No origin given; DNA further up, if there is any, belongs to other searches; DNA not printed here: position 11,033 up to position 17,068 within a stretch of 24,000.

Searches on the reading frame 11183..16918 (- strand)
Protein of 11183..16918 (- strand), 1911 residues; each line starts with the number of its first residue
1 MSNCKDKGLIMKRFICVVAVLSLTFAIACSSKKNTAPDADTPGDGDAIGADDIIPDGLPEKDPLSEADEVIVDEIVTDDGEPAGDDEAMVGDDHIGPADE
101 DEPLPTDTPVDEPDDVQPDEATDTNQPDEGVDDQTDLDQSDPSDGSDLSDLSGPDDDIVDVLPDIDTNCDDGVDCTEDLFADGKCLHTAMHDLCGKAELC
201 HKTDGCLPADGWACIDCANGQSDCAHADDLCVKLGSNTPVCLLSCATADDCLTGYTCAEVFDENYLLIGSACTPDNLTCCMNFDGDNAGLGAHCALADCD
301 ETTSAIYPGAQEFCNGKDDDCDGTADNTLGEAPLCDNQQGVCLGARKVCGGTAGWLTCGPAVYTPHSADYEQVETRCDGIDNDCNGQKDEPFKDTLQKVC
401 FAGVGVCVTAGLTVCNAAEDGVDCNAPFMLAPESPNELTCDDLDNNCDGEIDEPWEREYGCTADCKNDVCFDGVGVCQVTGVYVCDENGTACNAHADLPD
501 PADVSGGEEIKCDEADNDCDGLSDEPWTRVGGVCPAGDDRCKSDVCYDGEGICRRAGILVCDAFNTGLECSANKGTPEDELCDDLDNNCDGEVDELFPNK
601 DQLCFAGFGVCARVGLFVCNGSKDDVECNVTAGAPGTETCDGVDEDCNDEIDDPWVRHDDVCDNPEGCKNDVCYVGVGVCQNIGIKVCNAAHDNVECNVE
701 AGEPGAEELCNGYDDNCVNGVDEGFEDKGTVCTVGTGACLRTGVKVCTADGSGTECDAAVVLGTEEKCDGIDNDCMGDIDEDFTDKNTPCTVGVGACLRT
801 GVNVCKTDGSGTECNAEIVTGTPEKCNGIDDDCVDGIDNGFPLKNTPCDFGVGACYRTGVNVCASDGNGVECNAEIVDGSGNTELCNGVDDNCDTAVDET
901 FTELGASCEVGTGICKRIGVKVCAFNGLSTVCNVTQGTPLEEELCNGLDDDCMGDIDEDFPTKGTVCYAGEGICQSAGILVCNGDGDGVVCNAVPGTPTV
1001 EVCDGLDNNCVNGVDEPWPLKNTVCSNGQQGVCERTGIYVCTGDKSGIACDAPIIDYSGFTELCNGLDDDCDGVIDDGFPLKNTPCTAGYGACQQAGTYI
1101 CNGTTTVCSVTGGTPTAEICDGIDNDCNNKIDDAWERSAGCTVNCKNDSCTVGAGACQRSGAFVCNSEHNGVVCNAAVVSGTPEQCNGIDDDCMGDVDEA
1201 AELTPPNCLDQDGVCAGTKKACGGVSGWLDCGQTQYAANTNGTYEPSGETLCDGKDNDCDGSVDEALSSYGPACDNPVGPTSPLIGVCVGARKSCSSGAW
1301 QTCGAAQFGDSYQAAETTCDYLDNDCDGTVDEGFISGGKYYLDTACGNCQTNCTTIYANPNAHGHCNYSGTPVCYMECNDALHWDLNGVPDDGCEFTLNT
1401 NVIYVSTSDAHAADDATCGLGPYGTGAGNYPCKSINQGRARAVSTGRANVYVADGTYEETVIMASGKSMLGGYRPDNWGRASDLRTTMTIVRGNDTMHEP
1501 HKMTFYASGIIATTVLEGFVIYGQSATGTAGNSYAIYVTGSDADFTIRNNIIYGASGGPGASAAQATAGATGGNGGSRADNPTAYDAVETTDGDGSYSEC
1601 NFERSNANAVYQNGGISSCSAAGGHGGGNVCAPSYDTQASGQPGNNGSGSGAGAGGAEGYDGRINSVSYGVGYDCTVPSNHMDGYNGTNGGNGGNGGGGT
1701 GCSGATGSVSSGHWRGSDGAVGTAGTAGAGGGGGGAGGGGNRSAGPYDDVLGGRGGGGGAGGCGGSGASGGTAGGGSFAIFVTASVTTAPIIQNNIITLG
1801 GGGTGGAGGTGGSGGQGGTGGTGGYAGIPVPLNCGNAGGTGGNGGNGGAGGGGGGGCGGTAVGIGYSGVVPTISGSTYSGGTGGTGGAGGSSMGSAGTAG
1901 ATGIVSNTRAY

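Call 9: search_protein_families(library=pfam, proteins=[window:11183-16918:-], max_evalue=0.01)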
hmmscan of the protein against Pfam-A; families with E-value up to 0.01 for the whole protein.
window:11183-16918:- (1911 aa): 1 family
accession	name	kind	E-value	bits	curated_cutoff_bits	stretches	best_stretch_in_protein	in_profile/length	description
PF11617.13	Cu-binding_MopE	-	7.2e-61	202.5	27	9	298-326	1-29/30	Putative metal-binding motif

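Call 11: search_protein_families(library=ncbifam, proteins=[window:11183-16918:-], max_evalue=0.01)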
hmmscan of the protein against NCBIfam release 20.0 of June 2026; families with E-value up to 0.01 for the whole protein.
window:11183-16918:- (1911 aa): 0 families

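Call 71: find_encoding_contigs(protein=window:11183-16918:-, flank=2000, max_places=3)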
Protein window:11183-16918:- (1911 aa): no gene with exactly this product is on record in the collection.
